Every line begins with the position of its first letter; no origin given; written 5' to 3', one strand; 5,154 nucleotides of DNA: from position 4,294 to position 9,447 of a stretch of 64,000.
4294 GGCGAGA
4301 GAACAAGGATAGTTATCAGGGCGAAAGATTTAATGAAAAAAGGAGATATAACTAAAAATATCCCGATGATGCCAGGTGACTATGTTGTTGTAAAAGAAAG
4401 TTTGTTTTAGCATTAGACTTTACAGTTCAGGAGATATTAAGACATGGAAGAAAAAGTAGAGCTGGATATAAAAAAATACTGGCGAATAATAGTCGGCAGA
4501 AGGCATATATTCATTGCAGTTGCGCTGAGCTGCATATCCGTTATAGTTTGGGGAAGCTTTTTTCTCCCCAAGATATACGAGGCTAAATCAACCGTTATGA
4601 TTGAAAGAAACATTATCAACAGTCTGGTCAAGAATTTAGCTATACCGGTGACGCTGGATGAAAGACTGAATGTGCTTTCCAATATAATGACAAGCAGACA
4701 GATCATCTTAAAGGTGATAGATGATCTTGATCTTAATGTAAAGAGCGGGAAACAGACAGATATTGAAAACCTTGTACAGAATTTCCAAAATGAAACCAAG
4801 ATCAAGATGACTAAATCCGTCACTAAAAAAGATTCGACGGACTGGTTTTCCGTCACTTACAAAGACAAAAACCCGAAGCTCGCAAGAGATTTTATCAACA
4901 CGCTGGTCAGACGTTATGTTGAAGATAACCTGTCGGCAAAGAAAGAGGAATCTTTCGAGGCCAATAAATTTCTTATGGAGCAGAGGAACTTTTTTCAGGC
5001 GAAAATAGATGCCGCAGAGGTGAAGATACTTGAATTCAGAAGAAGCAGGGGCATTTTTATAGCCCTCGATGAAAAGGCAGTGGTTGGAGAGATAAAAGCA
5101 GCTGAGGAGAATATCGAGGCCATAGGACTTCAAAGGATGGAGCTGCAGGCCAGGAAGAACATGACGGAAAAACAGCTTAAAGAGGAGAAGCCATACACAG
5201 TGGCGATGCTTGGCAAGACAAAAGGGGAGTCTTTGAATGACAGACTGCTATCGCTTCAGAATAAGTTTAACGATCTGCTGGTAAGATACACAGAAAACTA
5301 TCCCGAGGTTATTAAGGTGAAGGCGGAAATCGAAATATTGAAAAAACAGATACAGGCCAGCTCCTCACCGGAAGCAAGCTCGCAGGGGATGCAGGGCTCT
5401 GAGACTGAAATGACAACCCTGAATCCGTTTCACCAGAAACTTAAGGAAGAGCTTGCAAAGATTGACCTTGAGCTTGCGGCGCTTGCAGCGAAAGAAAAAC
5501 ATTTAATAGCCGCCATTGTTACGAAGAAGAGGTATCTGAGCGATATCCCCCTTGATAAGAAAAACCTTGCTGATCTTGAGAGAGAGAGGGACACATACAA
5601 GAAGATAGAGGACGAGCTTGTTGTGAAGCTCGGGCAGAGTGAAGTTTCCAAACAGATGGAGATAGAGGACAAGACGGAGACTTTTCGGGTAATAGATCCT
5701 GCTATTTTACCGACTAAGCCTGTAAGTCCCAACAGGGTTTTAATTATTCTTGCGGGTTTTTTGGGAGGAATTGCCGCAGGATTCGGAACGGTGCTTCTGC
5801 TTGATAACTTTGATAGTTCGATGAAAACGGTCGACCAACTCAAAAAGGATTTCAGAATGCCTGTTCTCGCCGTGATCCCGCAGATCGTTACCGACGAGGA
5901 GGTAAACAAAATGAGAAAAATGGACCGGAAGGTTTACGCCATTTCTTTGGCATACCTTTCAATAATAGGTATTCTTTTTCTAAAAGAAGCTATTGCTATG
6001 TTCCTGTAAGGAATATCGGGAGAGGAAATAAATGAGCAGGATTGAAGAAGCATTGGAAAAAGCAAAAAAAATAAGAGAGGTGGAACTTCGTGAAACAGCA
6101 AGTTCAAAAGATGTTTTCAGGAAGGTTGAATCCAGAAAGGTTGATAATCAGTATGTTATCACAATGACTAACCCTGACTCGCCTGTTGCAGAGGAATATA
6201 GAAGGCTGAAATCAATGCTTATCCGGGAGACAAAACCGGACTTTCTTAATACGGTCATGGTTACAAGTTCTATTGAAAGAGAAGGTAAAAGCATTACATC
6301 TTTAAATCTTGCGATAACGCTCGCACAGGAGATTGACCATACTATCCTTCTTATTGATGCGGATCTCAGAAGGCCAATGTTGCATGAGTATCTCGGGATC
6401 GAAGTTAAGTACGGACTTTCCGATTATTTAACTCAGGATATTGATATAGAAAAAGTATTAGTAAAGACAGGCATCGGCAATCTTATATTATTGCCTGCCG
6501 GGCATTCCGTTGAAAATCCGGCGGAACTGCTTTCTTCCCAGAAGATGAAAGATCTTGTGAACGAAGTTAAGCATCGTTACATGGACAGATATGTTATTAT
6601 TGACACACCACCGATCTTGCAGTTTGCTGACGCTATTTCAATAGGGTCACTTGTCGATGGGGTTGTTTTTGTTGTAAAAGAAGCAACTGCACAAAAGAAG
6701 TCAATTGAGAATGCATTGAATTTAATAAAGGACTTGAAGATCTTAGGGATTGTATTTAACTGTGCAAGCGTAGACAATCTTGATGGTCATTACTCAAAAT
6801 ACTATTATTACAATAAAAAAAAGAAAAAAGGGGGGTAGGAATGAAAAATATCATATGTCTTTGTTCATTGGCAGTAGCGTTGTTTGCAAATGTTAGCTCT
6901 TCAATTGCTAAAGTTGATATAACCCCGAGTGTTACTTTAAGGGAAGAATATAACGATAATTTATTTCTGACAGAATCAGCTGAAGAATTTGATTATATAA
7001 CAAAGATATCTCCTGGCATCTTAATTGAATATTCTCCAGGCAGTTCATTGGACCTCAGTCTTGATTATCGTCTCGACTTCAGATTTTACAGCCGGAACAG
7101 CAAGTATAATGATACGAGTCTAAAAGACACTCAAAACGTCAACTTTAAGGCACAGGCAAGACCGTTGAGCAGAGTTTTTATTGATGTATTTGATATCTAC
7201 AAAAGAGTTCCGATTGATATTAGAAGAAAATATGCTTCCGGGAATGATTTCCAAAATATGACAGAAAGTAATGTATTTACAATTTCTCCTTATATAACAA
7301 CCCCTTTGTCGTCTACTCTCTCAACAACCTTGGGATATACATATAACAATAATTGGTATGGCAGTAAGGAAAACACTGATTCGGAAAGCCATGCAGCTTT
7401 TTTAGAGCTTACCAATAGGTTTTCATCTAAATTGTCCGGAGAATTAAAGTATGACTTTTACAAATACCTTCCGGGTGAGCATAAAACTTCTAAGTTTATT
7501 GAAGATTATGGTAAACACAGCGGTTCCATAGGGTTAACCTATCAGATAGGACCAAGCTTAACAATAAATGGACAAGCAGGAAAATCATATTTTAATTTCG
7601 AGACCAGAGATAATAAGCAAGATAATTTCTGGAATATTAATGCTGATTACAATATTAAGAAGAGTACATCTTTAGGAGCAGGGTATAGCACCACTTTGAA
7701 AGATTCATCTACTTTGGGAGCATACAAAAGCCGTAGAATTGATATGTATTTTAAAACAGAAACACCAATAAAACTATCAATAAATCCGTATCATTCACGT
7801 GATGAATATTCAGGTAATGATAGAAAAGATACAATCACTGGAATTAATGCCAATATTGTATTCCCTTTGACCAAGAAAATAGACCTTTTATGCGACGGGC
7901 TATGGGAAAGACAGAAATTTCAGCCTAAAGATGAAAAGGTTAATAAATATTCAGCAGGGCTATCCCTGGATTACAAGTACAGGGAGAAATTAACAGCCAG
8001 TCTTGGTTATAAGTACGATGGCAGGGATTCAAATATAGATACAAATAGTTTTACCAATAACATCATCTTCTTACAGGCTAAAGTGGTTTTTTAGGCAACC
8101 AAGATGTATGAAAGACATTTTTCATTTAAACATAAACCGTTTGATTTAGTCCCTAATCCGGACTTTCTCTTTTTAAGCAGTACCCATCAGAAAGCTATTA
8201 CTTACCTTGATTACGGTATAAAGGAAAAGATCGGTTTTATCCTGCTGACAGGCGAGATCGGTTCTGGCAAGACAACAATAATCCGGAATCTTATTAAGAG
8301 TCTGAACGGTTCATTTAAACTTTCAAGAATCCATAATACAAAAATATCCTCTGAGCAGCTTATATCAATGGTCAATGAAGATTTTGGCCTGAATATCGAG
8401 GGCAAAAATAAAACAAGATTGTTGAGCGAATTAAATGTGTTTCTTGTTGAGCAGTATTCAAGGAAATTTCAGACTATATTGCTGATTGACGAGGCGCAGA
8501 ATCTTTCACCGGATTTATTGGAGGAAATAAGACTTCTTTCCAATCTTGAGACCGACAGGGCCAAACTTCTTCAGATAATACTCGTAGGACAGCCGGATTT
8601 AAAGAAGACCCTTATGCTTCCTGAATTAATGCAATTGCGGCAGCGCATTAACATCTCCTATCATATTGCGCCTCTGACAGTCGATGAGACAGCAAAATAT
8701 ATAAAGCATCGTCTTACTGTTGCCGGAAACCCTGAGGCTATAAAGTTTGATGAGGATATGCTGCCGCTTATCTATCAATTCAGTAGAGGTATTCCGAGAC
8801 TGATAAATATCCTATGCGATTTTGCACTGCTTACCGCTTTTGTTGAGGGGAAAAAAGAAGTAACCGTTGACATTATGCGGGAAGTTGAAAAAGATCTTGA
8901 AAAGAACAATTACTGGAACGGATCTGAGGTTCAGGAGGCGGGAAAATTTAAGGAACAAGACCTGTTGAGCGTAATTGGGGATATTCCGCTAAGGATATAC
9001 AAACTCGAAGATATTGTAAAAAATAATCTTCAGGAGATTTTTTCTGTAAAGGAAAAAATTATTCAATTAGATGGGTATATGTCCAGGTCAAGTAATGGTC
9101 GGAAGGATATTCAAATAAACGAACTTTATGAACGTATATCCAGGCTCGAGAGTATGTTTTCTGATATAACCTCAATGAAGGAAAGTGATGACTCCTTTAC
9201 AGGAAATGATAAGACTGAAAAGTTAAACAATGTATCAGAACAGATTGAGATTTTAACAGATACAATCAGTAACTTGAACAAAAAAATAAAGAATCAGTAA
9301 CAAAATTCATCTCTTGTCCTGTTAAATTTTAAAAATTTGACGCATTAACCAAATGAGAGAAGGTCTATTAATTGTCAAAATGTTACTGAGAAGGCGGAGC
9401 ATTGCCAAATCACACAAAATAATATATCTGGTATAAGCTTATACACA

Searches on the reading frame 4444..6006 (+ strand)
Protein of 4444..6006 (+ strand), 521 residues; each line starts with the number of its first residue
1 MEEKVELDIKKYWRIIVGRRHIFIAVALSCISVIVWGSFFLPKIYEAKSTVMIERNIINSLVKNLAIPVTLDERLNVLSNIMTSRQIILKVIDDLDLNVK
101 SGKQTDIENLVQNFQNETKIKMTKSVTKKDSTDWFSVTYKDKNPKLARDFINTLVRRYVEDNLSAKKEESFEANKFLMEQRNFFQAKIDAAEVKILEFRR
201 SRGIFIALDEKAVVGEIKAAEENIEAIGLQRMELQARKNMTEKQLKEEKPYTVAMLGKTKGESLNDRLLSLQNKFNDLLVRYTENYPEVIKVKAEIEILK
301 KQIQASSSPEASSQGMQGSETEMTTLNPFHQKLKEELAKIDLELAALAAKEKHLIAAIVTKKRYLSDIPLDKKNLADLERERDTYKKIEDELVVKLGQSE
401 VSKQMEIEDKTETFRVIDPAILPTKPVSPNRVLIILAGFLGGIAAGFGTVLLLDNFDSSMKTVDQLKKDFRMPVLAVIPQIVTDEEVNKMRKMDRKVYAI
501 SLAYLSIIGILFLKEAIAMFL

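Call 7: search_protein_families(library=ncbifam, proteins=[window:4444-6006:+], max_evalue=0.00001)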
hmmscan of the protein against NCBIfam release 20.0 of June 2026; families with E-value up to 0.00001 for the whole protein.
window:4444-6006:+ (521 aa): 7 families
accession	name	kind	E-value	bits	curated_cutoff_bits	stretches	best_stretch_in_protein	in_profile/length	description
TIGR03007.1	pepcterm_ChnLen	equivalog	1.1e-129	432.8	278.85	1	8-515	2-497/498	XrtA system polysaccharide chain length determinant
TIGR03017.1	EpsF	equivalog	2.9e-22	79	422.75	2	9-306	3-301/444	chain length determinant protein EpsF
NF008568.0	PRK11519.1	equivalog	2.2e-17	62.5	1068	2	121-234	217-330/720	tyrosine-protein kinase Wzc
NF007350.0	PRK09841.1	equivalog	2.3e-13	49.2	1248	1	347-492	344-484/726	tyrosine-protein kinase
TIGR01005.1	eps_transp_fam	subfamily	8.4e-12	44.1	411.7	1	132-452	154-452/754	exopolysaccharide transport protein family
TIGR01006.1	polys_exp_MPA1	subfamily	2e-10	40.5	296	1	386-480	134-223/226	CspC family polysaccharide chain length determinant protein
NF041864.1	EpsV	equivalog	5.4e-07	28.5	800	1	410-477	413-480/484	PCP family exopolysaccharide biosynthesis protein EpsV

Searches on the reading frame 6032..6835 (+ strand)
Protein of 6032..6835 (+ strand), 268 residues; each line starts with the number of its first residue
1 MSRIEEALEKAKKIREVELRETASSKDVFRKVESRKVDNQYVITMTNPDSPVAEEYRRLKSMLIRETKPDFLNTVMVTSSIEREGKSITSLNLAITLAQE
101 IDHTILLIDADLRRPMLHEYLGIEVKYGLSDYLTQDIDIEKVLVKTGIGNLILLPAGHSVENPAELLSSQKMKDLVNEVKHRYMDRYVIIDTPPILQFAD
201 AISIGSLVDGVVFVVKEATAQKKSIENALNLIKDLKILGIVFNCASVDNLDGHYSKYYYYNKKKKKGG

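Call 7: search_protein_families(library=ncbifam, proteins=[window:6032-6835:+], max_evalue=0.00001)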
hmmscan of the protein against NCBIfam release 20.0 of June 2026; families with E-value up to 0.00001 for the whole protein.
window:6032-6835:+ (268 aa): 7 families
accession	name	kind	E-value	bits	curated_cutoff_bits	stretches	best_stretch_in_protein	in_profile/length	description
TIGR03018.1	pepcterm_TyrKin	hypoth_equivalog_domain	6.6e-76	254.2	230.65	1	42-243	1-207/207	XrtA-associated tyrosine autokinase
TIGR01007.1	eps_fam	subfamily_domain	6.8e-40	136.8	108.05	1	54-260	1-203/204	polysaccharide biosynthesis tyrosine autokinase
NF008568.0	PRK11519.1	equivalog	1.2e-31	109.7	1068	1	19-263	472-714/720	tyrosine-protein kinase Wzc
TIGR03029.1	EpsG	equivalog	2.2e-28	99.2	313.8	1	41-239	72-264/274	chain length determinant protein tyrosine kinase EpsG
NF007350.0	PRK09841.1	equivalog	1e-27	96.6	1248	1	24-256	483-713/726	tyrosine-protein kinase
TIGR01005.1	eps_transp_fam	subfamily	2.1e-24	85.7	411.7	1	43-263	514-735/754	exopolysaccharide transport protein family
TIGR01968.1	minD_bact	equivalog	7.9e-12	45.1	212.9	1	74-198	3-125/261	septum site-determining protein MinD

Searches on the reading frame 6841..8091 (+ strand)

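Call 7: search_protein_families(library=ncbifam, proteins=[window:6841-8091:+], max_evalue=0.00001)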
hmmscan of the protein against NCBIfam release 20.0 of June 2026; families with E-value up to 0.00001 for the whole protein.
window:6841-8091:+ (417 aa): 2 families
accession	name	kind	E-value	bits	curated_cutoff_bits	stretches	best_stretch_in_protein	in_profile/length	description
TIGR03016.1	pepcterm_hypo_1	hypoth_equivalog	1.5e-54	185.8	90.85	2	23-283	2-255/477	TIGR03016 family PEP-CTERM system-associated outer membrane protein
TIGR03014.2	EpsL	equivalog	9.2e-09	34.8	275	1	222-417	252-385/385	XrtB/PEP-CTERM-associated polysaccharide biosynthesis outer membrane protein EpsL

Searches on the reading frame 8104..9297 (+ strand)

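Call 7: search_protein_families(library=ncbifam, proteins=[window:8104-9297:+], max_evalue=0.00001)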
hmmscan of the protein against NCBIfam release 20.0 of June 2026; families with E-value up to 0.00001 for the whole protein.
window:8104-9297:+ (398 aa): 1 family
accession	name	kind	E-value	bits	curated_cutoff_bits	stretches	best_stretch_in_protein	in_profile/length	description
TIGR03015.1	pepcterm_ATPase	hypoth_equivalog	2.8e-111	371.3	324.5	1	1-267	1-268/269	XrtA/PEP-CTERM system-associated ATPase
